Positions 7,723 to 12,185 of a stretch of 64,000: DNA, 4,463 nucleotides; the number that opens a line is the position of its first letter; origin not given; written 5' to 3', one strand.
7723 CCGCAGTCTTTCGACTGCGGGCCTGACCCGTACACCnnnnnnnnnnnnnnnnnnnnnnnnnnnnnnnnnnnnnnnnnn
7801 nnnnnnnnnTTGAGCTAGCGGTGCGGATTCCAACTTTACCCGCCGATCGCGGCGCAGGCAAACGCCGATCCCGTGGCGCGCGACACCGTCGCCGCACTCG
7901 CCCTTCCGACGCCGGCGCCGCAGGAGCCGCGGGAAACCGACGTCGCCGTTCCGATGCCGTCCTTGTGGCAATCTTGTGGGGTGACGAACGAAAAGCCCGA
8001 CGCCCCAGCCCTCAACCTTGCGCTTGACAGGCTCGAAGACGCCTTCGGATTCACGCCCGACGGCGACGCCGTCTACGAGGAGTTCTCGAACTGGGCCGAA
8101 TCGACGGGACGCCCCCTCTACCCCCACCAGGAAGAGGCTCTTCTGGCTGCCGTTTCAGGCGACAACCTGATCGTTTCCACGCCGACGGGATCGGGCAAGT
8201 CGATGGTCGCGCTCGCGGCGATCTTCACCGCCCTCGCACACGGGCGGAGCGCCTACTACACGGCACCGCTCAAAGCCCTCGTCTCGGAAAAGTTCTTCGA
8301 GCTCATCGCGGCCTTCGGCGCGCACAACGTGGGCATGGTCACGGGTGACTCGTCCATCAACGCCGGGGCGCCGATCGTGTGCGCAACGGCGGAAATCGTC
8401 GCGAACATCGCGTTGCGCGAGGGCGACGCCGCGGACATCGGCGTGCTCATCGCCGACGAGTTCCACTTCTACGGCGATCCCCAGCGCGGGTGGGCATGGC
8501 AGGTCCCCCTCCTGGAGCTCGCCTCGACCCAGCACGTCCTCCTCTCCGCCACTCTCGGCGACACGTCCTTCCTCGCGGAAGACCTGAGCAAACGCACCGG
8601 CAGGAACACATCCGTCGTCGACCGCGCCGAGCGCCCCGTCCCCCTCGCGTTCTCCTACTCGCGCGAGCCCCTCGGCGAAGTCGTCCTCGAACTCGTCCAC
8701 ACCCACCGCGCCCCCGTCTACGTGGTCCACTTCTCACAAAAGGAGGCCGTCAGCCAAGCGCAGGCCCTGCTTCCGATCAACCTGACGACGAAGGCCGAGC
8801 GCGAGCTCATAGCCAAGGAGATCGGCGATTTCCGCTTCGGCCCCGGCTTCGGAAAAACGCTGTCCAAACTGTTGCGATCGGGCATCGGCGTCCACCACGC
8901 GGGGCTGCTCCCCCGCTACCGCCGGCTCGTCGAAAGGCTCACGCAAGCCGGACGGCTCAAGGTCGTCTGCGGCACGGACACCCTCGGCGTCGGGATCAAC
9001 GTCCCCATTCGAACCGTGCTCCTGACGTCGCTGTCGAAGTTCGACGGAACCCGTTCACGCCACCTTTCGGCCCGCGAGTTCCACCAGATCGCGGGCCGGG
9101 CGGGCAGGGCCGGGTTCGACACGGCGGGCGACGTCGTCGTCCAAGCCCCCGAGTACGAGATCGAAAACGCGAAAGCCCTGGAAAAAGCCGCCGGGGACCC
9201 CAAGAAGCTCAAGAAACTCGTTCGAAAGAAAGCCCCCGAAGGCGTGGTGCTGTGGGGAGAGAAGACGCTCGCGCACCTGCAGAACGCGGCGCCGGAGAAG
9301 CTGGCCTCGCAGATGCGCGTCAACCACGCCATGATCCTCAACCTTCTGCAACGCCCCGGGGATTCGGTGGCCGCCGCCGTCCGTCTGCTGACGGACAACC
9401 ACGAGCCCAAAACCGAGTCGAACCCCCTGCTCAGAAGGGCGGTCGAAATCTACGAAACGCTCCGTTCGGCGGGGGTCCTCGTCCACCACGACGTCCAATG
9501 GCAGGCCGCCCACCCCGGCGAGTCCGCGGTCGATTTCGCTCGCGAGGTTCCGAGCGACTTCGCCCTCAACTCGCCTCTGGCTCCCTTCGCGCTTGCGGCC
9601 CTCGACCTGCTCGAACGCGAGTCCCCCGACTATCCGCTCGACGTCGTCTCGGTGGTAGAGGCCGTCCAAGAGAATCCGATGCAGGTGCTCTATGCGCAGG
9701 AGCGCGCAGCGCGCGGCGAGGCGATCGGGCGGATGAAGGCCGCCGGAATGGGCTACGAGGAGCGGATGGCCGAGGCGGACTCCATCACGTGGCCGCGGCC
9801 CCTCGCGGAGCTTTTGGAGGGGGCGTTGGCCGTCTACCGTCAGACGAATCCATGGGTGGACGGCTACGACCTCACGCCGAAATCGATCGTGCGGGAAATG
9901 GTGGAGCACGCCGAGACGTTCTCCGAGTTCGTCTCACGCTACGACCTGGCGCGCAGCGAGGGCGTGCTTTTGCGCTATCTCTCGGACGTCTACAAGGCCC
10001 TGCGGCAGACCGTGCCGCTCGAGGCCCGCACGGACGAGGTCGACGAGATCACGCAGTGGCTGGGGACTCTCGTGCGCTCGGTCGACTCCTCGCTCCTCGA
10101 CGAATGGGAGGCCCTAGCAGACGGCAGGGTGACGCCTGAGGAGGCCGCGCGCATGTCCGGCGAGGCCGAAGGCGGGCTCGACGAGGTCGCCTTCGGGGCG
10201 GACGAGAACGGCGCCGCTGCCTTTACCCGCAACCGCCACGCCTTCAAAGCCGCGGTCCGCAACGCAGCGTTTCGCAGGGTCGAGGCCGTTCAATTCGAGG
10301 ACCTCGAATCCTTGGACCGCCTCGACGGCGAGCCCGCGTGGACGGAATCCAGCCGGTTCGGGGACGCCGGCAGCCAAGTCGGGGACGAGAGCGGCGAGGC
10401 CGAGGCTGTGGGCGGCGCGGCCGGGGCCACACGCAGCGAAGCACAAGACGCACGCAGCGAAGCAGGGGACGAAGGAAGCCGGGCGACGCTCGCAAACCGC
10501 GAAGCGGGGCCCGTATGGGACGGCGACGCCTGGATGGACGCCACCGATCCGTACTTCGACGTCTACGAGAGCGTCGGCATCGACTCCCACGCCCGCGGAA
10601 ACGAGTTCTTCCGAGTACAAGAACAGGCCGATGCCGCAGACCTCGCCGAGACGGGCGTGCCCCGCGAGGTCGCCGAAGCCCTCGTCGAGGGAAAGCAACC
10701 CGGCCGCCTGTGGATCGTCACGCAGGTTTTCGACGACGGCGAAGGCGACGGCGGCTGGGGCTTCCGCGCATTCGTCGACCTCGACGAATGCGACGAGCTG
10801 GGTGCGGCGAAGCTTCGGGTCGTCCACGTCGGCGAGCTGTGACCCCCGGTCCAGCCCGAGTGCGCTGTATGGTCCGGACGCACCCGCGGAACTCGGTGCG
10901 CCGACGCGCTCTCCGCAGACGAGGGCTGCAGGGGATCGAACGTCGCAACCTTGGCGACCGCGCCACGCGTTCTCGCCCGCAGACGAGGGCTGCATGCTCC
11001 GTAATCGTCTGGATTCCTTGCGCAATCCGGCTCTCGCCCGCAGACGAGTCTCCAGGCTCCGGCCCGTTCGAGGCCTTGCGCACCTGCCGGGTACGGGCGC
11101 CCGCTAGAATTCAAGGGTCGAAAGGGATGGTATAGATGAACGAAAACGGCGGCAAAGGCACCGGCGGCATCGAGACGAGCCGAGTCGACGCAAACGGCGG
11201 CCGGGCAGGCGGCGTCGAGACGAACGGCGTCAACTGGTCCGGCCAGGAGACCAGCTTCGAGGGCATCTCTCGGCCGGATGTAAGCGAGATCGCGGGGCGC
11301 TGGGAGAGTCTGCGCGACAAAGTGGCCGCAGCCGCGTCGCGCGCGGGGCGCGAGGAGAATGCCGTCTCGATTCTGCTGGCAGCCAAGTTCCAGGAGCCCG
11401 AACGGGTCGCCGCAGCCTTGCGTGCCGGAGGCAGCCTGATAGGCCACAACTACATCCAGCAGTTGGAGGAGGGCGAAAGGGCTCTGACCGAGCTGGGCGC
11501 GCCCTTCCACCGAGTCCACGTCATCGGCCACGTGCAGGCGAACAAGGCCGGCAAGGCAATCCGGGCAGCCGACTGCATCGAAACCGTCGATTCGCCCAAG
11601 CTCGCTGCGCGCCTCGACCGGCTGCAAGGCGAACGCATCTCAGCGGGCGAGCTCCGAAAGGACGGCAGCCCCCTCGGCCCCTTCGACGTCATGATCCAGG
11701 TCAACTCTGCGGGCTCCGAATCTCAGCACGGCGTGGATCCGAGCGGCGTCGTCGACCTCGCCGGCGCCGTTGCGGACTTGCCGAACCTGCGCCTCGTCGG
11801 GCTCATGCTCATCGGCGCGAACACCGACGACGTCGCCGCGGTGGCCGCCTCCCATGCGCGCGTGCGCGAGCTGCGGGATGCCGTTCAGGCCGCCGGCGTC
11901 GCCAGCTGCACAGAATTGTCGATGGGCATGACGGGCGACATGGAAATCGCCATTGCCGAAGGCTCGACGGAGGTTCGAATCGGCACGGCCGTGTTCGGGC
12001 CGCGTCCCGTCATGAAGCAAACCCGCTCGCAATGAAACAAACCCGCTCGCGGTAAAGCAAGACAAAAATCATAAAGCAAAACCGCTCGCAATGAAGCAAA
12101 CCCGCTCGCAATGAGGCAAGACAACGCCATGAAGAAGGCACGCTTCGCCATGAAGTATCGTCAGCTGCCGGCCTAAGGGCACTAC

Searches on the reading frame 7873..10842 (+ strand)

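Call 90: search_protein_families(library=pfam, proteins=[window:7873-10842:+], max_evalue=0.001)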
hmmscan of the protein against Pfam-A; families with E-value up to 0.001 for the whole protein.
window:7873-10842:+ (989 aa): 5 families
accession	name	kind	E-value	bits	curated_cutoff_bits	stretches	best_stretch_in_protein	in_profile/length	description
PF12029.13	DUF3516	-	2.2e-172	574.7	25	2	425-835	1-391/464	Domain of unknown function (DUF3516)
PF00270.35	DEAD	-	1.1e-19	71.3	26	1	83-229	1-161/167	DEAD/DEAH box helicase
PF22527.2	DEXQc_Suv3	-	4e-10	39.9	27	1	103-220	20-125/154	DEXQ-box helicase domain of Suv3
PF00271.37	Helicase_C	-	3.9e-06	27.5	23.5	1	337-414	41-110/110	Helicase conserved C-terminal domain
PF04851.21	ResIII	-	4.8e-06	27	22.5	1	82-227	4-161/164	Type III restriction enzyme, res subunit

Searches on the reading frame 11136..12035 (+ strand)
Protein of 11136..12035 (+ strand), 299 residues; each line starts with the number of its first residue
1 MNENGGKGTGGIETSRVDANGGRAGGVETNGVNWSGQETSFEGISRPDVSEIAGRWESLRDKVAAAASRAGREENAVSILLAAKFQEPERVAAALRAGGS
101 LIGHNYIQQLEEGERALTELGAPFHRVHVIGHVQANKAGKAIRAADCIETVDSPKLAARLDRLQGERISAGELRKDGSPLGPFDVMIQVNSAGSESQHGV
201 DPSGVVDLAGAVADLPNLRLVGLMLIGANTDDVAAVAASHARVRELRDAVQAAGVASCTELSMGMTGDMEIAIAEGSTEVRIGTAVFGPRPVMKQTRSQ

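Call 90: search_protein_families(library=pfam, proteins=[window:11136-12035:+], max_evalue=0.001)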
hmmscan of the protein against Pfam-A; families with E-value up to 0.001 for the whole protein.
window:11136-12035:+ (299 aa): 1 family
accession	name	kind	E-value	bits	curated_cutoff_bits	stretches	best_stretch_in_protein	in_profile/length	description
PF01168.26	Ala_racemase_N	-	3.5e-18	66.6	24.1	1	89-291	37-220/220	Alanine racemase, N-terminal domain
